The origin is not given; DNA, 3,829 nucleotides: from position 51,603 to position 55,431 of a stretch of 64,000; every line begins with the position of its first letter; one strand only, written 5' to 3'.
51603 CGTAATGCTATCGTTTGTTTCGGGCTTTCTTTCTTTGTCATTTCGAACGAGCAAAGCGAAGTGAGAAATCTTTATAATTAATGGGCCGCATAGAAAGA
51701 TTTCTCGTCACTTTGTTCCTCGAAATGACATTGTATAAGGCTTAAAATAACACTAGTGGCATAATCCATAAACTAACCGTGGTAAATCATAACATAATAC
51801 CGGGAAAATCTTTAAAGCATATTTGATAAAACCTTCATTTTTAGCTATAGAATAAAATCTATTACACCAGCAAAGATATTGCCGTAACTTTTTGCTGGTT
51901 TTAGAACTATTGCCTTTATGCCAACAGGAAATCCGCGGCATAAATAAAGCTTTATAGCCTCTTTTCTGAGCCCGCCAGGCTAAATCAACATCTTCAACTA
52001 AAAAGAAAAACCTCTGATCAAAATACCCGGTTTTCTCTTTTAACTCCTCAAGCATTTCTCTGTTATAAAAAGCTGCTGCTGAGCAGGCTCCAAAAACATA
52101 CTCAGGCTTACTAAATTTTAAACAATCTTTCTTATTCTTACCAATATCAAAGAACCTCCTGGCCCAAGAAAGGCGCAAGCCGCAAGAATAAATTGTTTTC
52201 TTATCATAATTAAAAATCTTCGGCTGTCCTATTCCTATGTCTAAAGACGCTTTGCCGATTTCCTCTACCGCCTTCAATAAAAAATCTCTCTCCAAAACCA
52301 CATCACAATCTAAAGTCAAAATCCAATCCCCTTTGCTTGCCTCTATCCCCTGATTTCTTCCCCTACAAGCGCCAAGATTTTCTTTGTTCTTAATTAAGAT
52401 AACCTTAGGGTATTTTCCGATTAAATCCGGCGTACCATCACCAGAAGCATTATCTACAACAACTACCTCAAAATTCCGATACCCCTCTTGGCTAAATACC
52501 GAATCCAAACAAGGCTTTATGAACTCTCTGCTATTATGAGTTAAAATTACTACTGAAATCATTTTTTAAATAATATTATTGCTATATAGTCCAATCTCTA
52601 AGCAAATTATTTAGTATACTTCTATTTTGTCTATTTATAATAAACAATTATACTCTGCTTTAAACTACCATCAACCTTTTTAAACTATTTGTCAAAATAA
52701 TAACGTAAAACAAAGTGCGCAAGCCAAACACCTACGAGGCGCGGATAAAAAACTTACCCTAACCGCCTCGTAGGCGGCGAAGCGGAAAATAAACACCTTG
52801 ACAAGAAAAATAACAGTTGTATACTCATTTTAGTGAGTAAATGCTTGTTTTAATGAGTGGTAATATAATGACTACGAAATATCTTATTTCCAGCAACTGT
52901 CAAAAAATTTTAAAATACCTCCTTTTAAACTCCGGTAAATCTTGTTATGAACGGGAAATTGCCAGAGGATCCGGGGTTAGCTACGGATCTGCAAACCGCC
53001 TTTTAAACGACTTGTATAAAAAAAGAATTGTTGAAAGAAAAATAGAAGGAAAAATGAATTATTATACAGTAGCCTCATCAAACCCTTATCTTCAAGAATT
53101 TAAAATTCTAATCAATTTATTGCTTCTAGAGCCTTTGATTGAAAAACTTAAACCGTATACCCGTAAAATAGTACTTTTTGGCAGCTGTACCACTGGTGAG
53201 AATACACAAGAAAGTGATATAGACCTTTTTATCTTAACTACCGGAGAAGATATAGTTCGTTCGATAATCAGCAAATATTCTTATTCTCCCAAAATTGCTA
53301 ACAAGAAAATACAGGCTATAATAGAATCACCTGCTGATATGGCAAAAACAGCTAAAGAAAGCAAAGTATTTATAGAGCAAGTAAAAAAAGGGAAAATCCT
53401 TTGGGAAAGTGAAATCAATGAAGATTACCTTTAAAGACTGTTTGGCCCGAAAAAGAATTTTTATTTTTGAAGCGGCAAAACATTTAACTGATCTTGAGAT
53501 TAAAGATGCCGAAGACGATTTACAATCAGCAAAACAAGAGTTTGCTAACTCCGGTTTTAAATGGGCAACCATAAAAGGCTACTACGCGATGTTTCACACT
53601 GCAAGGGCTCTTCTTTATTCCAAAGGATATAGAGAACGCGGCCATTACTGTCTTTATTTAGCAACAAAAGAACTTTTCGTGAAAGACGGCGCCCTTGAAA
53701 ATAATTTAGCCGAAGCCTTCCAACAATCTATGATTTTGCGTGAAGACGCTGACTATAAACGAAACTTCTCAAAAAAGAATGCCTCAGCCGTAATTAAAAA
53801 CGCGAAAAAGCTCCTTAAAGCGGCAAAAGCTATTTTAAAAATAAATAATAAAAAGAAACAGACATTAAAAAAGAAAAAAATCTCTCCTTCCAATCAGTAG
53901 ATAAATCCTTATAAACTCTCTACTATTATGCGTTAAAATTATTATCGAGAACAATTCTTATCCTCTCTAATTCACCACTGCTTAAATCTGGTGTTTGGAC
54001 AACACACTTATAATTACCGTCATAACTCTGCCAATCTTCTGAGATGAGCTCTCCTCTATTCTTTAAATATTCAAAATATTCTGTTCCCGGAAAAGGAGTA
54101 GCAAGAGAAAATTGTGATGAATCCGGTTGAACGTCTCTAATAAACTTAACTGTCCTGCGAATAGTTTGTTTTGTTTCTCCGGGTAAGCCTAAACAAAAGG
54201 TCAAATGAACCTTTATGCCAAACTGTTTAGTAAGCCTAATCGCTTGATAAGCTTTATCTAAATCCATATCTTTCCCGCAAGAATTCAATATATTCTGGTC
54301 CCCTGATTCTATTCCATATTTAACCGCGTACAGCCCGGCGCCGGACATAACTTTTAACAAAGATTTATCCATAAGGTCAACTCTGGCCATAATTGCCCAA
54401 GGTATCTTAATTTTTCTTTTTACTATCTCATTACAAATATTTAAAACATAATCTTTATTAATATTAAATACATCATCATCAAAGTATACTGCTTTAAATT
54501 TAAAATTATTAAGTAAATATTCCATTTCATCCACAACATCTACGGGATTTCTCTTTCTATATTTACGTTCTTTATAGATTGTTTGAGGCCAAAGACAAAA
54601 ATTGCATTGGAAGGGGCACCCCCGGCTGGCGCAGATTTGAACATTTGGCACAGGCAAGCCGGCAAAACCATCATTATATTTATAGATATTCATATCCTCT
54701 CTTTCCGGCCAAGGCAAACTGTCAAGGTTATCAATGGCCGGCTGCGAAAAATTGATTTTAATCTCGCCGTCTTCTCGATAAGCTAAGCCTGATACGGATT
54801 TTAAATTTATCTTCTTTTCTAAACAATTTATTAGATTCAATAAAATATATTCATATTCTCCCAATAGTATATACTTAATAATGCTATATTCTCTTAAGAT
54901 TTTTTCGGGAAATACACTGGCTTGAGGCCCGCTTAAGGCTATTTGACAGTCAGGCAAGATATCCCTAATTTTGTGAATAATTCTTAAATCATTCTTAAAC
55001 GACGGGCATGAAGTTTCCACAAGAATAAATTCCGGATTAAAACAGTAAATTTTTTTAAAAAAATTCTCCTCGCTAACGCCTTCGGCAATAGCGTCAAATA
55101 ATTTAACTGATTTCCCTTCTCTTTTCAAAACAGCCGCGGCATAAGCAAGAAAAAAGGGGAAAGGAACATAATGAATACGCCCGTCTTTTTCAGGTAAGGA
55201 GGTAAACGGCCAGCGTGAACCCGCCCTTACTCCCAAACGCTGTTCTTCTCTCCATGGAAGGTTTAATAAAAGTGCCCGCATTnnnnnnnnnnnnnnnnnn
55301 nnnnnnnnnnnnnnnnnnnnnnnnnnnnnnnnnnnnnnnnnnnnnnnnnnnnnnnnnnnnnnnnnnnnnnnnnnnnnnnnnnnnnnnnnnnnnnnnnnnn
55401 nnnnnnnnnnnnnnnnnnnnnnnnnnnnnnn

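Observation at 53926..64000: Second compact modification operon: AsnB + 2 B12-rSAM + 2 SPASM-rSAM + methyltransferase + GT2 + two paralogous tandem-repeat proteins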

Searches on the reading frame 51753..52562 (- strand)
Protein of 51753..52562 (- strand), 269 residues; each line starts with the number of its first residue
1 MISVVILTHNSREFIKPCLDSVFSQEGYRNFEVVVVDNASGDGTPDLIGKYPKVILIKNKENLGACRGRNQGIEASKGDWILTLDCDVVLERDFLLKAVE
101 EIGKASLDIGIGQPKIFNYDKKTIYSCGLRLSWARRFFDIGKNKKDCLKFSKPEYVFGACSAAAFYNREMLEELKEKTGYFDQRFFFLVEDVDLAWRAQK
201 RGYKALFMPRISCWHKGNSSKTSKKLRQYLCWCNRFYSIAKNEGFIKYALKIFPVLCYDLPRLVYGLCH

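Call 21: search_protein_families(library=pfam, proteins=[window:51753-52562:-], max_evalue=0.001)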
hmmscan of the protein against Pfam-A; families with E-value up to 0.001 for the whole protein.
window:51753-52562:- (269 aa): 5 families
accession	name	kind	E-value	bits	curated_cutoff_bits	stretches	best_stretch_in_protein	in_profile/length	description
PF00535.33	Glycos_transf_2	-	1.4e-32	113.4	23.3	1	3-174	1-167/168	Glycosyl transferase family 2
PF13641.12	Glyco_tranf_2_3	-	6.4e-13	49.7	27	1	2-230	3-225/230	Glycosyltransferase like family 2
PF13632.12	Glyco_trans_2_3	-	2.3e-11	44.3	27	1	80-233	1-140/198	Glycosyl transferase family group 2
PF10111.15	Glyco_tranf_2_2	-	4.9e-05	23.4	27.3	1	4-201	2-202/276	Glycosyltransferase like family 2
PF13704.12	Glyco_tranf_2_4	-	0.00072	20.4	27.5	0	32-87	21-81/98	Glycosyl transferase family 2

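Call 76: search_protein_families(library=ncbifam, proteins=[window:51753-52562:-], max_evalue=0.00001)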
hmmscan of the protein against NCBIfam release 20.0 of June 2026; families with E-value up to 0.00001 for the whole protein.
window:51753-52562:- (269 aa): 19 families
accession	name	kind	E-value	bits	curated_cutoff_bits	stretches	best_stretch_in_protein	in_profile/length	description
NF041875.1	EPS_EpsD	equivalog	1.5e-20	73.9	370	1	2-109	1-111/325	exopolysaccharide biosynthesis glycosyltransferase EpsD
TIGR03965.1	mycofact_glyco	equivalog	1.2e-17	63.9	280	1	2-216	76-281/467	mycofactocin biosynthesis glycosyltransferase MftF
TIGR03937.1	PgaC_IcaA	equivalog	2.7e-16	59.6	422.3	1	1-214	46-249/407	poly-beta-1,6-N-acetyl-D-glucosamine synthase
NF047683.1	TeichurnBiosyTuaG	equivalog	2.1e-13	50.5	400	1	2-102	8-111/252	teichuronic acid biosynthesis protein TuaG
NF038302.1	EPS_HpsE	equivalog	2.9e-12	46.2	300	1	2-225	3-232/307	hormogonium polysaccharide biosynthesis glycosyltransferase HpsE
NF007482.0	PRK10073.1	equivalog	3e-12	46.2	423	1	2-110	8-118/334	glycosyltransferase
TIGR04283.1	glyco_like_mftF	equivalog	2e-11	43.9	182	1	2-101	1-95/221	TIGR04283 family arsenosugar biosynthesis glycosyltransferase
NF038299.1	EPS_HpsN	equivalog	4e-11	42.4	425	1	1-220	2-225/317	hormogonium polysaccharide biosynthesis glycosyltransferase HpsN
TIGR01556.1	rhamnosyltran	subfamily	4.1e-10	39.3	200.55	1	30-221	21-206/281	rhamnosyltransferase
TIGR04242.1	nodulat_NodC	equivalog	2.4e-09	36.6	550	1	4-235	52-283/395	chitooligosaccharide synthase NodC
NF045692.1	OglycostaseCruG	equivalog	3e-09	36.3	600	1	2-208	43-248/386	2'-O-glycosyltransferase CruG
NF041394.1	GtaseAglG_Halo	equivalog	3.7e-08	33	440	1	2-101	3-106/304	glucosyl-dolichyl phosphate glucuronosyltransferase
NF053739.1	GlytfEpsEBac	equivalog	4.6e-08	32.4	450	1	2-99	3-104/265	glycosyltransferase EpsE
NF050050.1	ProtGlycPglI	equivalog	2.6e-07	30.3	500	1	2-101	4-107/306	GalNAc(5)-diNAcBac-PP-undecaprenol beta-1,3-glucosyltransferase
NF007453.0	PRK10018.1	equivalog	2.7e-07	30.5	382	1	1-87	7-96/280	colanic acid biosynthesis glycosyltransferase WcaA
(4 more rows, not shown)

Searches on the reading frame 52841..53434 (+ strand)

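Call 21: search_protein_families(library=pfam, proteins=[window:52841-53434:+], max_evalue=0.001)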
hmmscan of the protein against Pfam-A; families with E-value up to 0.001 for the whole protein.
window:52841-53434:+ (197 aa): 5 families
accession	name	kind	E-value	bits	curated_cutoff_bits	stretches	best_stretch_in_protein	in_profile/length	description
PF18765.7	Polbeta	-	2.8e-10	40.6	26.9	1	107-190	13-90/93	Polymerase beta, Nucleotidyltransferase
PF01909.29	NTP_transf_2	-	2.8e-08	34.5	21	1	104-136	12-43/93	Nucleotidyltransferase domain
PF22600.2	MTPAP-like_central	-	0.00013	22.5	27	1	96-159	29-82/139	Poly(A) RNA polymerase, mitochondrial-like, central palm domain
PF01978.25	TrmB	-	0.00062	20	25.6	0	27-77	17-65/68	Sugar-specific transcriptional regulator TrmB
PF12802.13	MarR_2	-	0.00071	20.1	27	0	31-67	18-53/61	MarR family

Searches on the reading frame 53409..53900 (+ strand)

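Call 21: search_protein_families(library=pfam, proteins=[window:53409-53900:+], max_evalue=0.001)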
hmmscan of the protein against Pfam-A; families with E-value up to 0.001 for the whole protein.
window:53409-53900:+ (163 aa): 1 family
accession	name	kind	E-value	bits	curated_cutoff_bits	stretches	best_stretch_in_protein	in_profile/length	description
PF05168.19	HEPN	-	3.2e-13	50.3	22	1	31-140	5-115/117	HEPN domain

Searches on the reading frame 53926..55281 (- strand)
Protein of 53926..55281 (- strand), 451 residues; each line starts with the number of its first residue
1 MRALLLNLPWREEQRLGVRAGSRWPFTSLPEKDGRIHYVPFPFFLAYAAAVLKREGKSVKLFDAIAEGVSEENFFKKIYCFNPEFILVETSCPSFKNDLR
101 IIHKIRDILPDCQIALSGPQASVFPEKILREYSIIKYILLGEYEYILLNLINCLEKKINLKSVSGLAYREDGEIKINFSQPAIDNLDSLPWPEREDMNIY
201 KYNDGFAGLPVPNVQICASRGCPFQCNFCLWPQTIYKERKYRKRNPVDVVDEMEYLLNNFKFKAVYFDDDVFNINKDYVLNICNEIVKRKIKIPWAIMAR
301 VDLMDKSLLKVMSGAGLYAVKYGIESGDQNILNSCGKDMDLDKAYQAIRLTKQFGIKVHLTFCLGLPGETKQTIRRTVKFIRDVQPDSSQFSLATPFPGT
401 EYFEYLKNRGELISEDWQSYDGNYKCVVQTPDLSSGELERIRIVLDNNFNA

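Call 5: search_protein_families(library=pfam, proteins=[window:53926-55281:-], max_evalue=0.01)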
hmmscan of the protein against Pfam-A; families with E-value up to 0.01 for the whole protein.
window:53926-55281:- (451 aa): 2 families
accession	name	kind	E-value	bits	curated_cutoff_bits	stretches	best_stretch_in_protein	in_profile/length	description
PF04055.27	Radical_SAM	-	8.9e-19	68.7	29.5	1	219-381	4-166/166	Radical SAM superfamily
PF02310.24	B12-binding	-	2e-08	34.5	32.1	1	41-149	13-119/121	B12 binding domain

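Call 6: search_protein_families(library=ncbifam, proteins=[window:53926-55281:-], max_evalue=0.01)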
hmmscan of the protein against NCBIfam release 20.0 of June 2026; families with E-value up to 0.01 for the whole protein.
window:53926-55281:- (451 aa): 34 families (the best 25 are shown)
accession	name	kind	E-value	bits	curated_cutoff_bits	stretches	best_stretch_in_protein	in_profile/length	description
TIGR03471.1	HpnJ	equivalog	4.6e-85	286.3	577.6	1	1-440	1-423/472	hopanoid biosynthesis associated radical SAM protein HpnJ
TIGR02026.1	BchE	equivalog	1.1e-60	205.9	481.35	1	42-432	22-409/497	magnesium-protoporphyrin IX monomethyl ester anaerobic oxidative cyclase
NF050148.1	rSAM_ApyD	equivalog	7.8e-50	169.9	750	1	77-405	69-392/645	RiPP biosynthesis radical SAM protein ApyD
NF038361.1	rSAM_Sden_1168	equivalog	1.8e-41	142.3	575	1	34-439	77-505/560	Sden_1168 family B12-binding radical SAM P-methyltransferase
TIGR04072.2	rSAM_ladder_B12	equivalog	1e-40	139.8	360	1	38-385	14-350/443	lipid biosynthesis B12-binding/radical SAM protein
TIGR04385.1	B12_rSAM_cofa1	equivalog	8.6e-39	134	450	1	102-384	90-364/438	B12 lower ligand biosynthesis radical SAM protein BzaD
TIGR04479.1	bcpD_PhpK_rSAM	subfamily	1.2e-38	132.7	600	1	45-388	75-413/504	PhpK family radical SAM P-methyltransferase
NF033070.1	rSAM_AprD4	equivalog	5.2e-35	121.2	500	1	162-446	147-428/456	AprD4 family radical SAM diol-dehydratase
TIGR04367.1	HpnR_B12_rSAM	equivalog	2.2e-34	118.8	650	1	42-424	22-389/490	hopanoid C-3 methylase HpnR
TIGR04014.1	B12_SAM_MJ_0865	equivalog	1.9e-28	99.5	360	1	101-405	60-357/434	methyl-coenzyme M reductase glutamine C-methyltransferase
TIGR04295.1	B12_rSAM_oligo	hypoth_equivalog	5.9e-28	97.7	400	1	41-329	24-306/422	TIGR04295 family B12-binding domain-containing radical SAM protein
TIGR03975.1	rSAM_ocin_1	subfamily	7.6e-27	94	281.85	1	99-383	145-429/606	RiPP maturation radical SAM C-methyltransferase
TIGR04190.1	B12_SAM_Ta0216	equivalog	2.7e-23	82.4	500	1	97-385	95-395/554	TIGR04190 family B12-binding domain/radical SAM domain protein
TIGR04013.1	B12_SAM_MJ_1487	hypoth_equivalog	1.2e-21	77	251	2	88-253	47-189/382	TIGR04013 family B12-binding domain/radical SAM domain-containing protein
NF040542.1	rSAM_RCCLKC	equivalog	1.3e-21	77.3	450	1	42-384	13-350/423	arsinothricin biosynthesis radical SAM protein ArsL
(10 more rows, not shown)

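Call 40: search_solved_structures(query=window:53926-55281:-, max_evalue=0.001)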
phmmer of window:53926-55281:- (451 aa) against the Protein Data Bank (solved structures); distinct sequences matched with E-value up to 0.001: 8.
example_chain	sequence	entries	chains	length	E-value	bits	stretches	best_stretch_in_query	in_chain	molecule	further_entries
6fd2_B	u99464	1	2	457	1.7e-30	109.6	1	174-445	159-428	Putative apramycin biosynthetic oxidoreductase 4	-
9ccb_A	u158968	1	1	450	7.1e-15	58.1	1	105-407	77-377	Radical SAM core domain-containing protein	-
5ul2_A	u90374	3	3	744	9.7e-10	41.1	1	120-364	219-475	OxsB protein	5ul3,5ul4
9n1b_A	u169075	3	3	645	1.6e-09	40.4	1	110-379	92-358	Radical SAM protein | Radical SAM enzyme CysS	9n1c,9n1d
6wte_A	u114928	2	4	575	8.6e-09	38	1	216-395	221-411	B12-binding domain-containing protein | Tryptophan-C2-methyltransferase containing B12-binding domain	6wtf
6iad_A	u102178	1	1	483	0.00079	21.7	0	284-411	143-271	Histone acetyltransferase, ELP3 family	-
6iaz_A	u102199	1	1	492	0.00081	21.6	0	284-411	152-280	Histone acetyltransferase, ELP3 family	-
6ia8_A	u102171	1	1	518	0.00089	21.5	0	284-411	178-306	Histone acetyltransferase, ELP3 family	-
